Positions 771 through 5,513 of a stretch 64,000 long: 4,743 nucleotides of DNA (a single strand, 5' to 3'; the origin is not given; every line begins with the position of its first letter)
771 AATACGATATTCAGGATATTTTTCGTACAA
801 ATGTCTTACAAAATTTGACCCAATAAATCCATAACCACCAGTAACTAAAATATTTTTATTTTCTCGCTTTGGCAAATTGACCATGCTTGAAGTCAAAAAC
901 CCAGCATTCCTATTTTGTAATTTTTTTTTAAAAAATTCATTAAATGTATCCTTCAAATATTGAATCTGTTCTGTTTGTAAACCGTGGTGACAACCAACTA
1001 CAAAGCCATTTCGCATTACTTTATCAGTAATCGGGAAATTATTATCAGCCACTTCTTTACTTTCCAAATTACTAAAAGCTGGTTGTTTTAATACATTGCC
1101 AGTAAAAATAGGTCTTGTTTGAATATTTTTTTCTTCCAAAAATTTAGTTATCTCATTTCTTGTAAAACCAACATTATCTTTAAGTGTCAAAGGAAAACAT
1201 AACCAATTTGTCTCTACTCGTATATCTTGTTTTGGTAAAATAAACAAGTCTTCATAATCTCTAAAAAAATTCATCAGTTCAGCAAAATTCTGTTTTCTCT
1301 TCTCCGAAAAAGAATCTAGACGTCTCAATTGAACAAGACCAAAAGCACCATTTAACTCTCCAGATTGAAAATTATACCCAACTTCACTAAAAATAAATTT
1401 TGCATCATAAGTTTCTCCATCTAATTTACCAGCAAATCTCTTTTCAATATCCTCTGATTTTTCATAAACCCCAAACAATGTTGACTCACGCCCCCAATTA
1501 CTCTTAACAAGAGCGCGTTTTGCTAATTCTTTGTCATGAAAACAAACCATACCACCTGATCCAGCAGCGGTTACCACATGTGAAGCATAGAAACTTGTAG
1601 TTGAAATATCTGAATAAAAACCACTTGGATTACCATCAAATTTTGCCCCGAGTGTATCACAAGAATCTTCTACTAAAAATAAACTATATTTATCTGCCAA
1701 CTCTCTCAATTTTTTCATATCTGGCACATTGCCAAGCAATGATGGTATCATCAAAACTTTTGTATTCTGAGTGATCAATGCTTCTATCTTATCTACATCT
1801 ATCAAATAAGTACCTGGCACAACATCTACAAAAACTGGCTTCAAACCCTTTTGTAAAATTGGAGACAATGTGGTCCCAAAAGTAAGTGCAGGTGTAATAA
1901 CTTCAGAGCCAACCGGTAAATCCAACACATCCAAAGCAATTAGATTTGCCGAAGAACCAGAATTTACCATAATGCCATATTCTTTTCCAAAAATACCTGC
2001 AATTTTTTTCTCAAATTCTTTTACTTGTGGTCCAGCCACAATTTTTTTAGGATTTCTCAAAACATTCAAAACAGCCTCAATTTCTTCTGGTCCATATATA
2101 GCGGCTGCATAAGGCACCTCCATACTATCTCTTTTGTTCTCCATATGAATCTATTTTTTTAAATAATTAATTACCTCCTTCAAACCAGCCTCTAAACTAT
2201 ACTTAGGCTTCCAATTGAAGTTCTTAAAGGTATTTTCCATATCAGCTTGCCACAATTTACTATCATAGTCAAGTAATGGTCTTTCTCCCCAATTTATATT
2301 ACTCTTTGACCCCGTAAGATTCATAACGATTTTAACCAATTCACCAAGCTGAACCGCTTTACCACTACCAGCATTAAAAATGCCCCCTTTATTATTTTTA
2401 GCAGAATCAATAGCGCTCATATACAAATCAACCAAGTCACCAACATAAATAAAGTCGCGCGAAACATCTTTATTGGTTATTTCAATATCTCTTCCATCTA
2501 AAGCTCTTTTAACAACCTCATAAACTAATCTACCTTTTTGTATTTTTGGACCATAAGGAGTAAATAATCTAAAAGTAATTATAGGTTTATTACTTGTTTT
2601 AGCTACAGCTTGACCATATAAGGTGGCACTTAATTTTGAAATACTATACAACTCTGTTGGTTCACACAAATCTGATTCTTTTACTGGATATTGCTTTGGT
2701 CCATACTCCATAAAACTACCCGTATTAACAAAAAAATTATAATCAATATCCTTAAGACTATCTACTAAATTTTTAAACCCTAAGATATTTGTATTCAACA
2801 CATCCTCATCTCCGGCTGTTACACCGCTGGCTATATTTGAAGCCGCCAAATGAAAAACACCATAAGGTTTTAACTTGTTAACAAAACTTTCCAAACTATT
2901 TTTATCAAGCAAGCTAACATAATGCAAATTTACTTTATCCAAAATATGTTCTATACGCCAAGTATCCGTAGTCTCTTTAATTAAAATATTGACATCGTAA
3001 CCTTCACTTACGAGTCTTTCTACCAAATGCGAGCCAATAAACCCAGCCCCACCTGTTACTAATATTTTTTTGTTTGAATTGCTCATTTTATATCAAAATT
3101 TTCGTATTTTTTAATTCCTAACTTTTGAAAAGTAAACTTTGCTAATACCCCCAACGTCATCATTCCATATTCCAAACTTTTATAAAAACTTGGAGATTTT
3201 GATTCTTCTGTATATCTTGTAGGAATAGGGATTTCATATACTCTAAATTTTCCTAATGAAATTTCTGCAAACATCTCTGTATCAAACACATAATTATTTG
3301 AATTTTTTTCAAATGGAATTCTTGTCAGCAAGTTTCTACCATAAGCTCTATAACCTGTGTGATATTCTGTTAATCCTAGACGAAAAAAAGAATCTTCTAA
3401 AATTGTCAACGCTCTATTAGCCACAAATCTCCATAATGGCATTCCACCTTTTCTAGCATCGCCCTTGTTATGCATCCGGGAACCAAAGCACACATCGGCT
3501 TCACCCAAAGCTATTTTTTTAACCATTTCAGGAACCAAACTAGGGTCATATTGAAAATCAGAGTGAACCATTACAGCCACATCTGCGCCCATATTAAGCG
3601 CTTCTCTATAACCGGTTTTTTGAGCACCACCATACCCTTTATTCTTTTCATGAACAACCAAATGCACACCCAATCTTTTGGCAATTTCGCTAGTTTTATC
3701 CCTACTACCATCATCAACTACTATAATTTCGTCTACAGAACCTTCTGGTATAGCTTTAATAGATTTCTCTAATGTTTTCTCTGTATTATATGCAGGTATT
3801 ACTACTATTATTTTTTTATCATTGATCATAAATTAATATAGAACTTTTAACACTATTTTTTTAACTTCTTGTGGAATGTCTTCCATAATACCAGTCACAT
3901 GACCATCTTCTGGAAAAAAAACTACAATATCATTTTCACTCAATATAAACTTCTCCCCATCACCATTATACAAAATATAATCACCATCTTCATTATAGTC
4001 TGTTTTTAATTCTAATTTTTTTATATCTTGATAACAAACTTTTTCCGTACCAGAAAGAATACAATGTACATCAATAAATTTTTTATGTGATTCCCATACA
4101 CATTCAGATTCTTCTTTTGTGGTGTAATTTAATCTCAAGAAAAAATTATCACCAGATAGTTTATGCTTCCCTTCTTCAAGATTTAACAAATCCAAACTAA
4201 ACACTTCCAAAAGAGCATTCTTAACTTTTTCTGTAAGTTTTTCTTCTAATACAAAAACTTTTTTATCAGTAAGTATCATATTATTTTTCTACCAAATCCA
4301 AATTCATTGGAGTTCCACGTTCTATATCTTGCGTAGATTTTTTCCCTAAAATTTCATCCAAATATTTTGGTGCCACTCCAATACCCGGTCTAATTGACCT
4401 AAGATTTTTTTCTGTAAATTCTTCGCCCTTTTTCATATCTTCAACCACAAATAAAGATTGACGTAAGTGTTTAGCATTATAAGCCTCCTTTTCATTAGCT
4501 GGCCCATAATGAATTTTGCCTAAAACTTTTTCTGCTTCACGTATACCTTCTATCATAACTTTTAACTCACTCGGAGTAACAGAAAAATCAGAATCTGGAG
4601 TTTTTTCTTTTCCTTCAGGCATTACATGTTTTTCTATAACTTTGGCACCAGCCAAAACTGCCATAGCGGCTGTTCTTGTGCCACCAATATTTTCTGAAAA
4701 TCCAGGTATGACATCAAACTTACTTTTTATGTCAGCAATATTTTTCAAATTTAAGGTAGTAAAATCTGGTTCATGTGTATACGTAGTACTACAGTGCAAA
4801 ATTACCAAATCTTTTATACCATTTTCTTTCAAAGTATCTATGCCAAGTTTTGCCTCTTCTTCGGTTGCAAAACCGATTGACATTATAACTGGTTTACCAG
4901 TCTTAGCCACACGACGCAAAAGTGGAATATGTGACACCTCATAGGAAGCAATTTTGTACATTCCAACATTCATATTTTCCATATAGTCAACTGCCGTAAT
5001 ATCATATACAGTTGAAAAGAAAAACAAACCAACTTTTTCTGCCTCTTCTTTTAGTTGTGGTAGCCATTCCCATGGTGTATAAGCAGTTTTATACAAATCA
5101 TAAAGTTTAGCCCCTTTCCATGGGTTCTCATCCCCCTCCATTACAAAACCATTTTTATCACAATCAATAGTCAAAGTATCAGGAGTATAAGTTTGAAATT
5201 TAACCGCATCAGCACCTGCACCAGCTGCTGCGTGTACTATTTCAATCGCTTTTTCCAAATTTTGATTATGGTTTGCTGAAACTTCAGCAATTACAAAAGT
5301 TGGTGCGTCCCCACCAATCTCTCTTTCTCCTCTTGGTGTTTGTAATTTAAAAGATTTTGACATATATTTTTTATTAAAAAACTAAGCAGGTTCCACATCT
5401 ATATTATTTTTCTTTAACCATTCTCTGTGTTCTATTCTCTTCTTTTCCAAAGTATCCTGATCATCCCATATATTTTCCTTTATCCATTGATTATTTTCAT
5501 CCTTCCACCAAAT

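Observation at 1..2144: Apparent single ORF fusing a His-variant DegT-like sugar 3-dehydratase to an NDP-hexose 4,6-dehydratase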

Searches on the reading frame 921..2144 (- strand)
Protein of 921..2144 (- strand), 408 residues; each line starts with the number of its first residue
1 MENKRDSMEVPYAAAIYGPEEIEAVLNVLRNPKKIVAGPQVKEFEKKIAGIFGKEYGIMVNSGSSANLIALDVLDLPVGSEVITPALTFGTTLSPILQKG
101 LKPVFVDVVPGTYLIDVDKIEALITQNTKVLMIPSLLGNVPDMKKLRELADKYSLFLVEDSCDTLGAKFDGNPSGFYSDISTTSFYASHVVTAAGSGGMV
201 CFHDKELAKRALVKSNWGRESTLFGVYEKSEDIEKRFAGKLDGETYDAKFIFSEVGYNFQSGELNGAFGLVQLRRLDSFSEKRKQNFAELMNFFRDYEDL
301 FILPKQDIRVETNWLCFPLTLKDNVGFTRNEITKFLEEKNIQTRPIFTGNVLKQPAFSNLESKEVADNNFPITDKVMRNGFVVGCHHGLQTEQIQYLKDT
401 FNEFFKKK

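Call 12: search_solved_structures(query=window:921-2144:-, show_alignments=3)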
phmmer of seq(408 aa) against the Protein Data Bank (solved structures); distinct sequences matched with E-value up to 0.001: 76 (the best 60 are shown).
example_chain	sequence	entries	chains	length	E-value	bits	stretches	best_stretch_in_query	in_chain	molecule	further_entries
3bcx_A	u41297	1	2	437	1.2e-75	258.1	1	10-405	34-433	CDP-6-deoxy-L-threo-D-glycero-4-hexulose-3-dehydrase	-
3bb8_A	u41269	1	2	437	1.5e-74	254.5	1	10-405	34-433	CDP-4-keto-6-deoxy-D-glucose-3-dehydrase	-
3b8x_A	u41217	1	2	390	1.2e-49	172.6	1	10-400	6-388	Pyridoxamine 5-phosphate-dependent dehydrase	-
2r0t_A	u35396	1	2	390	1.6e-49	172.1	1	10-400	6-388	Pyridoxamine 5-phosphate-dependent dehydrase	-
2gms_A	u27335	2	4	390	1.8e-49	172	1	10-400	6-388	Putative pyridoxamine 5-phosphate-dependent dehydrase, Wbdk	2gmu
3gr9_A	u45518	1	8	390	4.3e-49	170.7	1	10-400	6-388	ColD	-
7b0d_A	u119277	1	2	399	1.9e-47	165.3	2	20-221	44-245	Glutamine--scyllo-inositol transaminase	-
7b0m_AAA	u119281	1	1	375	3e-41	144.9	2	21-218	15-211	Sugar aminotransferase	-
9wvy_A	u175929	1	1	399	5.5e-38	134.2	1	12-298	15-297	Putative NDP-4-keto-6-deoxyglucose-3-dehydratase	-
3bn1_A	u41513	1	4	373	2.1e-36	128.9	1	36-212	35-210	Perosamine synthetase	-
3dr7_A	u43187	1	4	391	2.5e-36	128.7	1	36-212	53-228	Putative perosamine synthetase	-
3dr4_A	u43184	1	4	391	3.2e-36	128.3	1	36-212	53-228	Putative perosamine synthetase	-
3frk_A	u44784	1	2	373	1.3e-34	123.1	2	35-227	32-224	QdtB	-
8e77_A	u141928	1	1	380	4.8e-33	117.9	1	34-209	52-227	DegT/DnrJ/EryC1/StrS aminotransferase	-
8e75_A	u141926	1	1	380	4.8e-33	117.9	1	34-209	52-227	DegT/DnrJ/EryC1/StrS aminotransferase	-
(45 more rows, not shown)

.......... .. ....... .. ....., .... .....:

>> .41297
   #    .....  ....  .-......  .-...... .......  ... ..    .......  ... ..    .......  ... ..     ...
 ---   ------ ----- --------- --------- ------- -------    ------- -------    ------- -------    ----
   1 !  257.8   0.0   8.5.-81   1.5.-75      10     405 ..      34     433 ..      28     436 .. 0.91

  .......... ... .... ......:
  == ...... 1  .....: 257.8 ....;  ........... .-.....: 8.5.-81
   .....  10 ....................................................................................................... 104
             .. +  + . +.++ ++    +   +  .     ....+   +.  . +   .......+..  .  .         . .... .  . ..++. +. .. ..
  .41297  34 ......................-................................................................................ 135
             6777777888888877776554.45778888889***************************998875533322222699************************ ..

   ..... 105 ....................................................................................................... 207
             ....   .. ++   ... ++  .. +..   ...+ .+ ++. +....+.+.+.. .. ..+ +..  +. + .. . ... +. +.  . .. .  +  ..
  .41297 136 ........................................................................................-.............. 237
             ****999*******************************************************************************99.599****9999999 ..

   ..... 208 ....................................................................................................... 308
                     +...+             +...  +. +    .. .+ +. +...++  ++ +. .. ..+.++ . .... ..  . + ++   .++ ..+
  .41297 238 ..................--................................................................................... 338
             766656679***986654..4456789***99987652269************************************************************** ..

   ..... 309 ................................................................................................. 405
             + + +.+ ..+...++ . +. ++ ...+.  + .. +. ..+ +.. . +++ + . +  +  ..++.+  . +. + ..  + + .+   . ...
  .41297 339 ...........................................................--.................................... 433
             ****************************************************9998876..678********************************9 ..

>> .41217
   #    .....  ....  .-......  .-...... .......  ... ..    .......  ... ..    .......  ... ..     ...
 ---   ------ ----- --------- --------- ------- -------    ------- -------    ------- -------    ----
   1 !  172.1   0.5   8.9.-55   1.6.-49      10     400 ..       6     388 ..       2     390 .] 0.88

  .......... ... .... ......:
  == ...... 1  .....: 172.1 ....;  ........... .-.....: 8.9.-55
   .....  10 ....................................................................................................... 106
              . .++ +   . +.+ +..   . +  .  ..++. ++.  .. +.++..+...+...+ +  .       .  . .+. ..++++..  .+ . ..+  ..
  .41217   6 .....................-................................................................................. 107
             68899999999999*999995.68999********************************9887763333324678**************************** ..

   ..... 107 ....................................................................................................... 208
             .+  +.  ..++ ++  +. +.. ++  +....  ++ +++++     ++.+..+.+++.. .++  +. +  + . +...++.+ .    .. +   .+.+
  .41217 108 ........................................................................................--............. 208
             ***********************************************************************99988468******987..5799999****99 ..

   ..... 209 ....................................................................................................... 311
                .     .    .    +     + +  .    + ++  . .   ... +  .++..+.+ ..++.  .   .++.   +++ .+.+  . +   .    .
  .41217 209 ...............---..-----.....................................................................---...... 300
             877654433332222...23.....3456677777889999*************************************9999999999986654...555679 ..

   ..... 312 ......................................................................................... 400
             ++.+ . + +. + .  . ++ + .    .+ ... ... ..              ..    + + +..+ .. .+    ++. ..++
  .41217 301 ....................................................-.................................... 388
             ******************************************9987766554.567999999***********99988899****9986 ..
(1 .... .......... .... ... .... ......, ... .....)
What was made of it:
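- On PMP-dependent NDP-hexose 3-dehydratases (E1 / ColD / SpnQ group): The His of SFYASH aligns with E1 His220, which is Lys in the H220K mutant 3BB8 (call 12).
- On E1 / RfbH proper (NCBIfam NF011936 equivalog): Positions 251, 253 and 261 are Ser, Leu and Ile (call 12).
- Checked: Its His (codon 1578-1580) aligns with His220 of E1, the position that is Lys in the 3BB8 H220K mutant (call 12).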

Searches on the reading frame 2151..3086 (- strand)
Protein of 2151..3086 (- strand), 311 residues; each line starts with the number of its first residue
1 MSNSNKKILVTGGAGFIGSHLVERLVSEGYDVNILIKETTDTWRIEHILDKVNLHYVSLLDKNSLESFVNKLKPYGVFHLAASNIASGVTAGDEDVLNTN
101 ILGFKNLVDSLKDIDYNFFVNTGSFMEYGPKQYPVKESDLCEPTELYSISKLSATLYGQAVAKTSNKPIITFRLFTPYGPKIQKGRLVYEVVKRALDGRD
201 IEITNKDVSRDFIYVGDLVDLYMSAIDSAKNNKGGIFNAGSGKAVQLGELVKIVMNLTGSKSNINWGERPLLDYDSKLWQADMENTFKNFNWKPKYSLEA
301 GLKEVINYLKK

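Call 28: search_protein_families(library=ncbifam, proteins=[window:2151-3086:-], max_evalue=0.00001)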
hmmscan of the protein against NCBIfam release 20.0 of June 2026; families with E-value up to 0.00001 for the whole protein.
window:2151-3086:- (311 aa): 23 families
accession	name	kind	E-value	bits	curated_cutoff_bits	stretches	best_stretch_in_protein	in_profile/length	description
TIGR02197.1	heptose_epim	equivalog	1.6e-33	116.3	274.6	1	8-310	1-314/316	ADP-glyceromanno-heptose 6-epimerase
TIGR04180.1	EDH_00030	hypoth_equivalog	2.8e-33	115.3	475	1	8-297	1-297/297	NAD-dependent 4,6-dehydratase LegB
TIGR01179.1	galE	equivalog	4.7e-29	101.3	262.3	1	7-306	1-322/332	UDP-glucose 4-epimerase GalE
TIGR01181.1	dTDP_gluc_dehyt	equivalog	1.3e-27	96.7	365.1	1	7-308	1-310/321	dTDP-glucose 4,6-dehydratase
NF007490.0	PRK10084.1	subfamily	1.5e-20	73.6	649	2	7-111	2-111/361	dTDP-glucose 4,6-dehydratase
NF008360.0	PRK11150.1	equivalog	5.2e-19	68.6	452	1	8-308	2-305/310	ADP-glyceromanno-heptose 6-epimerase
TIGR02622.1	CDP_4_6_dhtase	equivalog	1.5e-18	67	278.45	1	5-310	4-331/352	CDP-glucose 4,6-dehydratase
NF007956.0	PRK10675.1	subfamily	2.7e-15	56.3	394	1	7-300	2-320/338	UDP-glucose 4-epimerase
NF007582.0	PRK10217.1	equivalog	3.2e-15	56.1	698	1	6-255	2-267/355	dTDP-glucose 4,6-dehydratase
TIGR03466.1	HpnA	hypoth_equivalog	1e-12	47.6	367.65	1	7-261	2-249/327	hopanoid-associated sugar epimerase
NF011728.1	PRK15181.1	equivalog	2e-12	46.8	760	1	5-308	15-336/348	Vi polysaccharide biosynthesis UDP-N-acetylglucosaminuronic acid C-4 epimerase TviC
TIGR01472.1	gmd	equivalog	2.7e-12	46.6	415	1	6-266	1-274/342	GDP-mannose 4,6-dehydratase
NF047922.1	GDPFucSynFcl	equivalog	1.3e-11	44.5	500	1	5-306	2-298/308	GDP-L-fucose synthase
NF050030.1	thlkprotThyD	equivalog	5e-11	42.3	400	1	7-255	2-247/305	thylakoid membrane protein ThyD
NF042423.1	oxyalk_red_Shew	equivalog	2.3e-10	40.1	580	1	3-225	6-220/331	2-alkyl-3-oxoalkanoate reductase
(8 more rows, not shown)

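Call 39: search_solved_structures(query=window:2151-3086:-, max_evalue=1e-10)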
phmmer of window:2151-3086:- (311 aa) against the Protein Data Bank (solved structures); distinct sequences matched with E-value up to 1e-10: 58.
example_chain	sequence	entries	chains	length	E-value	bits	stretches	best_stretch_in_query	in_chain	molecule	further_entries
4zrm_A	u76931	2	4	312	1.3e-32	116.6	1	4-311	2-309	UDP-glucose 4-epimerase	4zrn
6zl6_A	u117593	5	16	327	1.8e-24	89.9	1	7-310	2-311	Epimerase domain-containing protein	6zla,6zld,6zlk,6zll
6zlj_A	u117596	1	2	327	6.4e-24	88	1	7-310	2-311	Epimerase domain-containing protein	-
4gll_A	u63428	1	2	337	3e-22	82.6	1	2-311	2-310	UDP-glucuronic acid decarboxylase 1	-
2b69_A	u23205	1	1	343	3.2e-22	82.5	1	2-311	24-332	UDP-glucuronate decarboxylase 1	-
4lk3_A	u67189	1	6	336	3.8e-22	82.2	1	4-311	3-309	UDP-glucuronic acid decarboxylase 1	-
4m55_A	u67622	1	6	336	7.1e-22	81.3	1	4-311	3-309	UDP-glucuronic acid decarboxylase 1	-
2pk3_A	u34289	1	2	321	1.1e-21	80.7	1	6-307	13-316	GDP-6-deoxy-D-lyxo-4-hexulose reductase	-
8rdg_A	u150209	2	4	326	2.2e-21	79.7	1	7-303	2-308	SDR family NAD(P)-dependent oxidoreductase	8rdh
6kv9_A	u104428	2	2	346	3.4e-21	79.1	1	7-302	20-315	MoeE5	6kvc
6bwl_A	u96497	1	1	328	4.8e-21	78.6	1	7-309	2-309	Pal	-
6bi4_A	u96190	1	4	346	5e-21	78.5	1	6-310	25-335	dTDP-glucose 4,6-dehydratase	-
8rdi_A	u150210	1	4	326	7.5e-21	78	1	7-303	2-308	SDR family NAD(P)-dependent oxidoreductase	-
6dnt_A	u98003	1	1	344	4.1e-19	72.3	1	4-307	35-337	NAD-dependent epimerase/dehydratase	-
2p5u_A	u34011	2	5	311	4.9e-19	72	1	7-308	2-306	UDP-glucose 4-epimerase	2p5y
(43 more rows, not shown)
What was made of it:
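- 2151..3086 (-): Upstream 311-aa extended SDR, conserved partner; probable 4-ketoreductase (inferred). PDB hits are epimerases and reductases (call 39).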

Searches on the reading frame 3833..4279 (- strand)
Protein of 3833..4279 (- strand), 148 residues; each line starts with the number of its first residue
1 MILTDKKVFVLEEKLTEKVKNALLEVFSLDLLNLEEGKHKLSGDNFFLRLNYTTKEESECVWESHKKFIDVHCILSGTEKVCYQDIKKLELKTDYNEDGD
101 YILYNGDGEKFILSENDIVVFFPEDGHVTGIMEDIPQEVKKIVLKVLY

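Call 28: search_protein_families(library=ncbifam, proteins=[window:3833-4279:-], max_evalue=0.00001)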
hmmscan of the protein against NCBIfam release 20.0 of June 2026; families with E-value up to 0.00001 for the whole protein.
window:3833-4279:- (148 aa): 3 families
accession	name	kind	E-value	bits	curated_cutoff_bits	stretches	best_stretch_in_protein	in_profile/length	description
TIGR00022.1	TIGR00022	subfamily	1.1e-24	86.9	45.5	1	15-147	15-151/155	YhcH/YjgK/YiaL family protein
NF040884.1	acetylneur_anom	equivalog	3.5e-23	82.2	160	1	1-146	1-150/155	N-acetylneuraminate anomerase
NF007571.0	PRK10202.1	equivalog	1e-10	41.7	146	1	33-146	32-139/149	beta-galactosidase subunit beta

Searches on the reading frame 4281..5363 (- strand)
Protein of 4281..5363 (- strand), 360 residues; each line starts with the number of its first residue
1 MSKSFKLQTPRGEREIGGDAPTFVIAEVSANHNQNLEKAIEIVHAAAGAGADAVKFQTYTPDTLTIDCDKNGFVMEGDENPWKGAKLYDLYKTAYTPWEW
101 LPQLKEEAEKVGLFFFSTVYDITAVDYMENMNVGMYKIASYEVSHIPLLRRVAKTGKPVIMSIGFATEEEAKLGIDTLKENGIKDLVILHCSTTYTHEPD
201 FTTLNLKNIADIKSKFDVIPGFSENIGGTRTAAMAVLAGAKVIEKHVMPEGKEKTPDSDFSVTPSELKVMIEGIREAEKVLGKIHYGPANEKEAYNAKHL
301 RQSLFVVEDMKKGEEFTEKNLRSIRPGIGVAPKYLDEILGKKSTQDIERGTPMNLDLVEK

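Call 28: search_protein_families(library=ncbifam, proteins=[window:4281-5363:-], max_evalue=0.00001)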
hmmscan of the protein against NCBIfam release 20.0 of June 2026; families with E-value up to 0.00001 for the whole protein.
window:4281-5363:- (360 aa): 4 families
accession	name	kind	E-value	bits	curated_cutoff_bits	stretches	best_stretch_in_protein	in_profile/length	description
TIGR03586.1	PseI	equivalog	3.4e-118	394.6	340.25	1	22-353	2-327/327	pseudaminic acid synthase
TIGR03569.1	NeuB_NnaB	equivalog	4.3e-73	246.2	399.65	1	22-351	1-327/329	N-acetylneuraminate synthase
NF006421.0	PRK08673.1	subfamily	3.7e-07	29.7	335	1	101-283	147-335/338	3-deoxy-7-phosphoheptulonate synthase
TIGR01361.1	DAHP_synth_Bsub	equivalog_domain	4.7e-07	29.4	267.75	1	101-275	78-258/260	3-deoxy-7-phosphoheptulonate synthase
